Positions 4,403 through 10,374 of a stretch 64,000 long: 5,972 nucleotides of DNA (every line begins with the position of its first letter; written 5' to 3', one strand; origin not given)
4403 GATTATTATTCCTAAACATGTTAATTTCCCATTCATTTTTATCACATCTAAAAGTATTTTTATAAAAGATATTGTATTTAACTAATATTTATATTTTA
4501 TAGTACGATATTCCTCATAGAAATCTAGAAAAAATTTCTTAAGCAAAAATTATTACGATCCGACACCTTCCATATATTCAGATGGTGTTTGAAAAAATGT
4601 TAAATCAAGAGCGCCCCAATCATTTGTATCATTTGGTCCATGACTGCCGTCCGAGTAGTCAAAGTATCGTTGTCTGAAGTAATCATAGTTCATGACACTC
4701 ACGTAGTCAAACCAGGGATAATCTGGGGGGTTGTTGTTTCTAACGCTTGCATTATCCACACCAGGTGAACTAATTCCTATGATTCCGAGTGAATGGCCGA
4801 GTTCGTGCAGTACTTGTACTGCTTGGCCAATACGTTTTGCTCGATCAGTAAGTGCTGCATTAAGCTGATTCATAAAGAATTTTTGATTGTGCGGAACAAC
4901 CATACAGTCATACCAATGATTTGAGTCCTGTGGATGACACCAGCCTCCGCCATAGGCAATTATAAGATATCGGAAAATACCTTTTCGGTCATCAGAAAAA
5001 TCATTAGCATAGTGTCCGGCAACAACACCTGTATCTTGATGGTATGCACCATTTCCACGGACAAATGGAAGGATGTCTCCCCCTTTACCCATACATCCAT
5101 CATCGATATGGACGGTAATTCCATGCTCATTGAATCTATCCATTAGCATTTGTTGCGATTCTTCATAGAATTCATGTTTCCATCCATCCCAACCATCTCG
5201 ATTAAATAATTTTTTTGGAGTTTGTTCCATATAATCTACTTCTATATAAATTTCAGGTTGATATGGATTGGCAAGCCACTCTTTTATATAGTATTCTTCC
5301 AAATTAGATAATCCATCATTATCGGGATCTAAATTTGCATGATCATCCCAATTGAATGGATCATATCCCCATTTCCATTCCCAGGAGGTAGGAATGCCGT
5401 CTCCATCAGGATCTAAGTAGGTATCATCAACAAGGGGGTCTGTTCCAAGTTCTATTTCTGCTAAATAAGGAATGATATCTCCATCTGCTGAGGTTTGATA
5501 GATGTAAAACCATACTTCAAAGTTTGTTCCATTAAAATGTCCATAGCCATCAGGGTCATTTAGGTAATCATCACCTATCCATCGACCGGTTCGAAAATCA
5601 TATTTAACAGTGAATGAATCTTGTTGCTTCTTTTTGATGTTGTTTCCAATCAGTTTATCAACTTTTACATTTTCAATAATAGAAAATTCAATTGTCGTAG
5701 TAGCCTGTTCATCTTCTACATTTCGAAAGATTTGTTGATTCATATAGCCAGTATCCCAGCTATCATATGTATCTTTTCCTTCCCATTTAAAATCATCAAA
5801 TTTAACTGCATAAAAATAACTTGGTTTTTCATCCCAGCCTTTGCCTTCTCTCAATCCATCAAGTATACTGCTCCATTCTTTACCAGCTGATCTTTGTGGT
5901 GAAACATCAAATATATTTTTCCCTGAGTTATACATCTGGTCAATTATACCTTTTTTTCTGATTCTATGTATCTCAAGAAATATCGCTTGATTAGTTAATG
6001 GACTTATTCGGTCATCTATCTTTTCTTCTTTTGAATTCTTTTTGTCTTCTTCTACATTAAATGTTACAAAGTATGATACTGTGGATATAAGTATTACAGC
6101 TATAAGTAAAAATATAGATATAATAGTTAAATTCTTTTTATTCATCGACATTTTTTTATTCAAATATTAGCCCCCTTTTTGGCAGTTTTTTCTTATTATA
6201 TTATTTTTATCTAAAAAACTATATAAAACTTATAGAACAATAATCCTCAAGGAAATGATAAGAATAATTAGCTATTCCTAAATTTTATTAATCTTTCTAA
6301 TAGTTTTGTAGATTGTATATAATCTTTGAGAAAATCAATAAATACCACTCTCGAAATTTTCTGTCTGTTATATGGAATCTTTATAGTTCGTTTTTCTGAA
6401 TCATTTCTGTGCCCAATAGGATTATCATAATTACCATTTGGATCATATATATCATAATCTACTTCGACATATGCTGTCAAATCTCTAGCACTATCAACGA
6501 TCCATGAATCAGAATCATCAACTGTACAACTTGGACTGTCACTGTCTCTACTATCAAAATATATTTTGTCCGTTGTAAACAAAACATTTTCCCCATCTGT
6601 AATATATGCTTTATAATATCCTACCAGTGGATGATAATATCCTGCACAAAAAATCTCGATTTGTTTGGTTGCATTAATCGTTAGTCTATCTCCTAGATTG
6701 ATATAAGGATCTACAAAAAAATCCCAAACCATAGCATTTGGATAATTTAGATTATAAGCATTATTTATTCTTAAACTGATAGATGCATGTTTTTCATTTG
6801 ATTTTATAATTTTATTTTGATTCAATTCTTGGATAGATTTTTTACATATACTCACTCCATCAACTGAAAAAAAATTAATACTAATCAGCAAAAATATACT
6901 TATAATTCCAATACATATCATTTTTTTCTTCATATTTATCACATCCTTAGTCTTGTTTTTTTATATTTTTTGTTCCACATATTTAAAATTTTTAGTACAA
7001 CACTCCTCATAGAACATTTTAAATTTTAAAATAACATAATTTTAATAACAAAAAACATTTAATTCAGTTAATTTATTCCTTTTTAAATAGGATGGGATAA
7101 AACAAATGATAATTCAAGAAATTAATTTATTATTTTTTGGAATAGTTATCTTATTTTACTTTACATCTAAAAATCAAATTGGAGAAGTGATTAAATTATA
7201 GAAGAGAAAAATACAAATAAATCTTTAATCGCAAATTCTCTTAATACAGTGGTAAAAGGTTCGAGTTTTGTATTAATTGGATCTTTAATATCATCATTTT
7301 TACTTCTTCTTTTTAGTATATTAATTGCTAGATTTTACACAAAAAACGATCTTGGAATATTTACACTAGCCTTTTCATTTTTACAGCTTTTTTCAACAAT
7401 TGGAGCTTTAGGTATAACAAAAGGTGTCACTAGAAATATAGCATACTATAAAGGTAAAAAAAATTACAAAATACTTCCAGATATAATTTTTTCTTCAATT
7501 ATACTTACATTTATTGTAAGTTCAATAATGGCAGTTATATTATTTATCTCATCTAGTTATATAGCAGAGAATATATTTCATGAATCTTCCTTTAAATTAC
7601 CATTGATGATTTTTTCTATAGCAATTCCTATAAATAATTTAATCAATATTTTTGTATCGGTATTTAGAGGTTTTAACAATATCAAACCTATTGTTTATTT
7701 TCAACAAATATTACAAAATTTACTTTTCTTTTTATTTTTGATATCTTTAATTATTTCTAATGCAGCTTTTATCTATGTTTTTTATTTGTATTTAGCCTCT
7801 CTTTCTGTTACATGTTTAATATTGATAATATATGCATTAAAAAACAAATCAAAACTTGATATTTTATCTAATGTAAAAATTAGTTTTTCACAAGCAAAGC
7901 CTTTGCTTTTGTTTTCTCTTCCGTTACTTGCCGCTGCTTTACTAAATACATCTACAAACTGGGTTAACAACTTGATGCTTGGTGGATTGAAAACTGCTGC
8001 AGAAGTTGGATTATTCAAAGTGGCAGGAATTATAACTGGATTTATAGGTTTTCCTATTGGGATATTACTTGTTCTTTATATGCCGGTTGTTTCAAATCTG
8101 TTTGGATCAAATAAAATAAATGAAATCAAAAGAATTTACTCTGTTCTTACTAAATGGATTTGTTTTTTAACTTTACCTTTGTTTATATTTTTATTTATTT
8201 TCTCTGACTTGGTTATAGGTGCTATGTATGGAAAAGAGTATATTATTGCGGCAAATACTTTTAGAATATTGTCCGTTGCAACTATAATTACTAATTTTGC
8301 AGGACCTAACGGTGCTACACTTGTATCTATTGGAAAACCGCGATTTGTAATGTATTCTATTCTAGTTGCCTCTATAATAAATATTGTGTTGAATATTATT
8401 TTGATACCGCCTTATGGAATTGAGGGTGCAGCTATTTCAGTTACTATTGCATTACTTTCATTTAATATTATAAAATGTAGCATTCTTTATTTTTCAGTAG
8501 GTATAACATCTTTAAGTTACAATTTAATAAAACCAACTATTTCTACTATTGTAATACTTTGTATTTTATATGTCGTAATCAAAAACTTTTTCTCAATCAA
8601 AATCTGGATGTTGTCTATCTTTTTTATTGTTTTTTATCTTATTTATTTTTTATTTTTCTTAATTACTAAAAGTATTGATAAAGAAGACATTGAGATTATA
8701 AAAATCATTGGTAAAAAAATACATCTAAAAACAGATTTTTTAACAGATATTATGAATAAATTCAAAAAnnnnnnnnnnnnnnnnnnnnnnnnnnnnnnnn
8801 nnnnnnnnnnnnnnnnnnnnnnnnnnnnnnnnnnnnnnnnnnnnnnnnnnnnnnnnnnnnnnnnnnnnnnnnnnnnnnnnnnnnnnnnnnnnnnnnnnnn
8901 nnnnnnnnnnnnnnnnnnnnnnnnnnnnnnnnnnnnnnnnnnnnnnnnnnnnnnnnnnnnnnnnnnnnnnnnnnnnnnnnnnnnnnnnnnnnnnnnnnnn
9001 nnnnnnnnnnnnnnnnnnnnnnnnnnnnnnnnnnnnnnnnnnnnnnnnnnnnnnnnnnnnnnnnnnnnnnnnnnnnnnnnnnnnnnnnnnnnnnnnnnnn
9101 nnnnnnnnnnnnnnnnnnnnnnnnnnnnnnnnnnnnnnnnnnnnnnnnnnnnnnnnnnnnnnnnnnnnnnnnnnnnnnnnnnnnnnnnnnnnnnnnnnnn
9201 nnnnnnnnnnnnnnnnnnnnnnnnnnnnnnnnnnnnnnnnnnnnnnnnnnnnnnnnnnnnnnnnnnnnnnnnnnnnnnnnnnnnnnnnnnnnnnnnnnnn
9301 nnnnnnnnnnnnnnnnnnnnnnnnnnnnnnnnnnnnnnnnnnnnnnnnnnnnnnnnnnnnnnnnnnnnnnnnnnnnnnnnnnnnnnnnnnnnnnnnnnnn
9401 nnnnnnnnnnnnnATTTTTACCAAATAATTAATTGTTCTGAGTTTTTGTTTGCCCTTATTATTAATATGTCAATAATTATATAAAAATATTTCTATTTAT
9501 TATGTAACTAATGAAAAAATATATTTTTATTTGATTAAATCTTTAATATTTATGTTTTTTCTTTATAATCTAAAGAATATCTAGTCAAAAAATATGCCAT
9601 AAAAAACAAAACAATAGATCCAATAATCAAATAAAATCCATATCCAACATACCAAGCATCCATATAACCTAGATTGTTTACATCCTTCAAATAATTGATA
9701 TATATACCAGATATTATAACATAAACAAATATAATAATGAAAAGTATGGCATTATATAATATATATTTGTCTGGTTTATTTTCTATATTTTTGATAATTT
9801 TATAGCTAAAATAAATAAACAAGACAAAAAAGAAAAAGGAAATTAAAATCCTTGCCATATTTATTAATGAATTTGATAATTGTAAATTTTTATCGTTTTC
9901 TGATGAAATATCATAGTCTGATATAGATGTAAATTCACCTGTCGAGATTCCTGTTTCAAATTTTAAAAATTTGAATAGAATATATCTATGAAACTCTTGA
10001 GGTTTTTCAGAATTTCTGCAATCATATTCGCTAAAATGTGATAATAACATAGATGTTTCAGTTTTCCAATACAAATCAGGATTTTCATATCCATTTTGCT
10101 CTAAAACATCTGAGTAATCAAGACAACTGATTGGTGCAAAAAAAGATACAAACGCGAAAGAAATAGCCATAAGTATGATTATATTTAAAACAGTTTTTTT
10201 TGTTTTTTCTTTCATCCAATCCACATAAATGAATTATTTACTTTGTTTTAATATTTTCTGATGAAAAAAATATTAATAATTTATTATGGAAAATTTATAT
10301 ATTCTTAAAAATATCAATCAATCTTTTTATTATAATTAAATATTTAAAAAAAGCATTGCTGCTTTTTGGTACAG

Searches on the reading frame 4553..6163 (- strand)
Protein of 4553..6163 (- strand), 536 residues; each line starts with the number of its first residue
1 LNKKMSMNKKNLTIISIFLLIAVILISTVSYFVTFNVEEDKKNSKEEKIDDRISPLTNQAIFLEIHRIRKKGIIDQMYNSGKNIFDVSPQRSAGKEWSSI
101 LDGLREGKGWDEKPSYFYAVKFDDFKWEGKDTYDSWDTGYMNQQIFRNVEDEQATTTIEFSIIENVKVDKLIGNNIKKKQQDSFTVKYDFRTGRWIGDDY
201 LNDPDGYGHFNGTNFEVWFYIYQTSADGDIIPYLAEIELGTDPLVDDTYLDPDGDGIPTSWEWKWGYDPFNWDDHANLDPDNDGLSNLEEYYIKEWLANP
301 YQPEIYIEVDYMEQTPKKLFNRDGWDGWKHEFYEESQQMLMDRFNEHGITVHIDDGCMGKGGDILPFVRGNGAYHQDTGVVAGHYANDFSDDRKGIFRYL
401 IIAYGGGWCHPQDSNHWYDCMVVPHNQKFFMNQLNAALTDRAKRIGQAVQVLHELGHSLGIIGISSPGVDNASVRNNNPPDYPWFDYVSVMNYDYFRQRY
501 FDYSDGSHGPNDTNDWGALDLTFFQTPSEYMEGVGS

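Call 11: search_protein_families(library=pfam, proteins=[window:4553-6163:-], max_evalue=0.01)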
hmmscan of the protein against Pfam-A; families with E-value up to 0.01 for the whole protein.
window:4553-6163:- (536 aa): 0 families

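Call 23: find_related_loci(query=A2, collection=genome_contigs, flank=10000)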
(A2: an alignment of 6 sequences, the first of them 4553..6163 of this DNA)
Query A2 (536 aa) in genome_contigs; peptide patterns used: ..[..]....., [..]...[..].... (x = any residue, [..] = any of these).
78 stretches matched a pattern; 45 encode a relative of the query (tblastn E <= 1e-3); 45 distinct loci.
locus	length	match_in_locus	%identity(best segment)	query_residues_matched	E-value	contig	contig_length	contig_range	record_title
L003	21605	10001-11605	78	4-536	0e+0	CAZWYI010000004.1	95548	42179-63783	MAG TPA_asm: uncultured Thermoplasmatales archaeon isolate binchicken_co17_260 genome assembly, contig: NODE_686_length_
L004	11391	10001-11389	84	39-498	0e+0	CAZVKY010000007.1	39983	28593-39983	MAG TPA_asm: uncultured Thermoplasmatales archaeon isolate SRP141376_co2_74 genome assembly, contig: NODE_2274_length_39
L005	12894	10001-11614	62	4-536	0e+0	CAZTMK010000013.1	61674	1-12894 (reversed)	MAG TPA_asm: uncultured Thermoplasmatales archaeon isolate SRP323688_co1_285 genome assembly, contig: NODE_938_length_61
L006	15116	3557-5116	63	22-536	0e+0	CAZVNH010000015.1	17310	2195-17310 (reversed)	MAG TPA_asm: uncultured Thermoplasmatales archaeon isolate binchicken_co338_5 genome assembly, contig: NODE_711_length_1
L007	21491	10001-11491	62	49-536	0e+0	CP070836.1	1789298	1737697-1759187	MAG: Thermoplasmatales archaeon isolate bin105 chromosome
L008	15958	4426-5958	61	29-536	0e+0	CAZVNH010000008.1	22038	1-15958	MAG TPA_asm: uncultured Thermoplasmatales archaeon isolate binchicken_co338_5 genome assembly, contig: NODE_475_length_2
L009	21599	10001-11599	66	5-536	0e+0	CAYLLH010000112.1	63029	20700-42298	MAG TPA_asm: uncultured Thermoplasmatales archaeon isolate SRP067234_co1_161 genome assembly, contig: k99_287565, whole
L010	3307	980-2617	53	4-535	0e+0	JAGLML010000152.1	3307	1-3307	MAG: Thermoplasmatales archaeon isolate RS_5_57 ROV157_5.bin.57.fa_152, whole genome shotgun sequence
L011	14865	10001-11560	57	29-534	0e+0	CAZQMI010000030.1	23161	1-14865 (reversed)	MAG TPA_asm: uncultured Thermoplasmatales archaeon isolate SRP332253_co2_224 genome assembly, contig: NODE_2031_length_2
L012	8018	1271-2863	53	30-536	3e-179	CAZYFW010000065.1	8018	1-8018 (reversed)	MAG TPA_asm: uncultured Thermoplasmatales archaeon isolate binchicken_co150_735 genome assembly, contig: NODE_23686_leng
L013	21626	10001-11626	52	2-536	8e-176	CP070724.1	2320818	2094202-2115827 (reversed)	MAG: Thermoplasmatales archaeon isolate bin45 chromosome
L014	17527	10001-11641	51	4-536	2e-173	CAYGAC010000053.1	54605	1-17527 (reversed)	MAG TPA_asm: uncultured Thermoplasmatales archaeon isolate ERP108616_co1_401 genome assembly, contig: k119_280858, whole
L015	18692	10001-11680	51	7-536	1e-170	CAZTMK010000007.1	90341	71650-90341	MAG TPA_asm: uncultured Thermoplasmatales archaeon isolate SRP323688_co1_285 genome assembly, contig: NODE_512_length_90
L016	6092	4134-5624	55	49-534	7e-172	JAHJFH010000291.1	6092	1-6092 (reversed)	MAG: Thermoplasmatota archaeon isolate Modern_marine_glass_biofilm.mb.18 Modern_marine_glas.mb.18_k141_971366, whole gen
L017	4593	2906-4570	49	8-534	1e-173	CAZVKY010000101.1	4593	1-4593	MAG TPA_asm: uncultured Thermoplasmatales archaeon isolate SRP141376_co2_74 genome assembly, contig: NODE_29940_length_4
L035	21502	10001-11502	56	31-525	2e-156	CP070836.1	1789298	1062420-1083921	MAG: Thermoplasmatales archaeon isolate bin105 chromosome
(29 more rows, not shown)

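Call 34: search_solved_structures(query=A2, max_evalue=1)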
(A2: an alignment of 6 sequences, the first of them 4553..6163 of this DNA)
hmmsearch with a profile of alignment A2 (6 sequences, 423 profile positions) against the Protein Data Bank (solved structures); distinct sequences matched with E-value up to 1: 16.
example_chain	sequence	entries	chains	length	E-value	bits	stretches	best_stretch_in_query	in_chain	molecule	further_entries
3ey5_A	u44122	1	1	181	0.19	14.1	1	251-330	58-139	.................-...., GNAT family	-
7ye1_F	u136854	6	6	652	0.36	13.1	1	118-169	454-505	RNA polymerase sigma factor RpoD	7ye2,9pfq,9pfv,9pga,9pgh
1ku2_A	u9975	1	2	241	0.39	13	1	118-168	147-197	sigma factor sigA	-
3ugo_A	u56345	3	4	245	0.4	13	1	118-168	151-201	RNA polymerase sigma factor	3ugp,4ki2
8fns_A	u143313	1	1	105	0.6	12.4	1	244-289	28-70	EF-hand domain-containing protein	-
1l9u_H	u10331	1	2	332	0.64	12.3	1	118-168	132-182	SIGMA FACTOR SIGA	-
4xln_F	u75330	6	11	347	0.68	12.2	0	118-168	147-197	RNA polymerase sigma factor SigA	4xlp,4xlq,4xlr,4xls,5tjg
6mi5_X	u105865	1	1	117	0.81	12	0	244-289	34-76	Lanmodulin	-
3dxj_F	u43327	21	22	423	0.91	11.8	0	118-168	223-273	RNA polymerase pricipal sigma factor (RpoD); CHAIN F, P | RNA polymerase sigma factor | RNA polymerase sigma factor SigA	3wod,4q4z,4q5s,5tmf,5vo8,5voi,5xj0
1iw7_F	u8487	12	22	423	0.91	11.8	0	118-168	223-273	RNA polymerase sigma-70 subunit | principal sigma factor | DNA-directed RNA polymerase sigma chain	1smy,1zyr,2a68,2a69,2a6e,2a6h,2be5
9ujk_F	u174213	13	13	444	0.96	11.8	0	118-168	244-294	RNA polymerase sigma factor SigA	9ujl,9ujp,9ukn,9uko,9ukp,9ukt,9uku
4g7h_F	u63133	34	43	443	0.96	11.7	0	118-168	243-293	RNA polymerase sigma factor | DNA directed RNA polymerase sigma factor A | RNA polymerase sigma factor SigA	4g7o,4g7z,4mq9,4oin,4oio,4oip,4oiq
5x21_F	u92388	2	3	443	0.96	11.7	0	118-168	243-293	RNA polymerase sigma factor SigA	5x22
1l9z_H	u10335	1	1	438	0.97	11.7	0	118-168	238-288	SIGMA FACTOR SIGA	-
9fo6_F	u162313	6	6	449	0.98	11.7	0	118-168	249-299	RNA polymerase sigma factor SigA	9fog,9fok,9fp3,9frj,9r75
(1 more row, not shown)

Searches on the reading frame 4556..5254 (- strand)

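Call 80: search_protein_families(library=pfam, proteins=[window:4556-5254:-], max_evalue=1)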
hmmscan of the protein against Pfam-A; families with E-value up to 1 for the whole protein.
seq(233 aa): 1 family
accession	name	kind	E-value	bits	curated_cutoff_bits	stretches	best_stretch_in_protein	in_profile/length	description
PF16916.11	ZT_dimer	-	0.19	12.2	26.7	1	27-51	52-76/78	Dimerisation domain of Zinc Transporter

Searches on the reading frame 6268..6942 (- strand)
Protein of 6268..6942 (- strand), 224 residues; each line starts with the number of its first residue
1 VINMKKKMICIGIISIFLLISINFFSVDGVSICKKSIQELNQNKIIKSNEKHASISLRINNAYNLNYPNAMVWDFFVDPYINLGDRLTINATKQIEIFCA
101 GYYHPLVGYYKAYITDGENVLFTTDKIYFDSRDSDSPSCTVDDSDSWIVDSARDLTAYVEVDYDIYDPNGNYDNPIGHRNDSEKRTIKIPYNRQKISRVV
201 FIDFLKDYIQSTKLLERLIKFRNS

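Call 11: search_protein_families(library=pfam, proteins=[window:6268-6942:-], max_evalue=0.01)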
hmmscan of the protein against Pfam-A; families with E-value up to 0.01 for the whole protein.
window:6268-6942:- (224 aa): 0 families

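Call 80: search_protein_families(library=pfam, proteins=[window:6268-6942:-], max_evalue=1)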
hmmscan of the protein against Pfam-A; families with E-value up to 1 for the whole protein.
window:6268-6942:- (224 aa): 2 families
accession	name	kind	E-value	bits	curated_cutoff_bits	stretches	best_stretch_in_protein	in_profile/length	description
PF03065.20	Glyco_hydro_57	-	0.081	12.7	21.2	1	56-111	70-119/291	Glycosyl hydrolase family 57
PF12729.13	4HB_MCP_1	-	0.27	11.2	27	1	3-47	3-47/181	Four helix bundle sensory module for signal transduction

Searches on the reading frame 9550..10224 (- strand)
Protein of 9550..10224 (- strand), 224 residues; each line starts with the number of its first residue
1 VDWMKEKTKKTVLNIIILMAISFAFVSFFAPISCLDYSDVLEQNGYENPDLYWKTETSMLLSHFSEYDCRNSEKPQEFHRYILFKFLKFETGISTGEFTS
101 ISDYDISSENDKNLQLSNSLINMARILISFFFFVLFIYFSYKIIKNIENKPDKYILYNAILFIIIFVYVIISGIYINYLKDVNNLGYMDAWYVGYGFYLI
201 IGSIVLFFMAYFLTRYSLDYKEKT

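Call 11: search_protein_families(library=pfam, proteins=[window:9550-10224:-], max_evalue=0.01)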
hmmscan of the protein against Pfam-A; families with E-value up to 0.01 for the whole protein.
window:9550-10224:- (224 aa): 0 families

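Call 80: search_protein_families(library=pfam, proteins=[window:9550-10224:-], max_evalue=1)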
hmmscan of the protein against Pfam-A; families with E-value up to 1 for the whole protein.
window:9550-10224:- (224 aa): 6 families
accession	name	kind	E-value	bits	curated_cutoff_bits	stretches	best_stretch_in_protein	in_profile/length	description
PF06653.16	Claudin_3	-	0.016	15.6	28.7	1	123-214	61-153/163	Tight junction protein, Claudin-like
PF20990.2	DUF2207_C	-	0.049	13.8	33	1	147-219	127-195/247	Predicted membrane protein (DUF2207) C-terminal domain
PF02674.22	Colicin_V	-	0.079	13.4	29.3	1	119-221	24-126/144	Colicin V production protein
PF07698.17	7TM-7TMR_HD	-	0.17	12.2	29.4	1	121-191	3-58/190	7TM receptor with intracellular HD hydrolase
PF25323.1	6TM_PilS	-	0.17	12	27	1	112-175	6-68/189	PilS-like transmembrane domain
PF13624.11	SurA_N_3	-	0.89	9.8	27.2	0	1-26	2-28/162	SurA-like N-terminal domain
